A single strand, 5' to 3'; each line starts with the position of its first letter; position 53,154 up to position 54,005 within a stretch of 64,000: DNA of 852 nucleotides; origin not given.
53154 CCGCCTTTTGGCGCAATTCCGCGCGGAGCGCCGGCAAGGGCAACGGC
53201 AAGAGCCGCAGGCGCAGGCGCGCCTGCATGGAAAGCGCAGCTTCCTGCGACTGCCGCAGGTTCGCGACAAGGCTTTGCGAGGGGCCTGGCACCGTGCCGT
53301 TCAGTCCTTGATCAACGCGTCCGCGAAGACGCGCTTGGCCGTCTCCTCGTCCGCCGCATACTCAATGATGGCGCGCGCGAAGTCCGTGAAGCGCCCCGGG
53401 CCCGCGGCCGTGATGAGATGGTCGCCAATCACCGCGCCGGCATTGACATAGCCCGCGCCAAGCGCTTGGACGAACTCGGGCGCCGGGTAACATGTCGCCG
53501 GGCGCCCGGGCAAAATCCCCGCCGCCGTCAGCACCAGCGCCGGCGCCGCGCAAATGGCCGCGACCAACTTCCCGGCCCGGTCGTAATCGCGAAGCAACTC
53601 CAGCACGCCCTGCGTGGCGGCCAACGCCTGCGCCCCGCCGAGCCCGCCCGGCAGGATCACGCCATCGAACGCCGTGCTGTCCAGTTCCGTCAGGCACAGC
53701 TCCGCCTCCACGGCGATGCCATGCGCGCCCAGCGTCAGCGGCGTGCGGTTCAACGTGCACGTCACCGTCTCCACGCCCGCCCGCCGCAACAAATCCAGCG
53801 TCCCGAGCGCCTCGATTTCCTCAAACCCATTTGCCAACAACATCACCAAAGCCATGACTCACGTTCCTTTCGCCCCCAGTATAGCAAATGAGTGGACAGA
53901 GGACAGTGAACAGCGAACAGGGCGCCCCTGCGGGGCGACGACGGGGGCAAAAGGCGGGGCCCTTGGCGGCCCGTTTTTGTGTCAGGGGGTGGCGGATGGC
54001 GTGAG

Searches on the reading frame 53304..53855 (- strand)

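Call 22: search_protein_families(library=pfam, proteins=[window:53304-53855:-], max_evalue=0.00001)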
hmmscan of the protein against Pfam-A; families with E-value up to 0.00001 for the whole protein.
window:53304-53855:- (184 aa): 1 family
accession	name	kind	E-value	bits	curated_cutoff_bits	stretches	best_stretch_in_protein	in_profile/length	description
PF01965.30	DJ-1_PfpI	-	1.2e-34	119.9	26.6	1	4-165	4-164/165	DJ-1/PfpI family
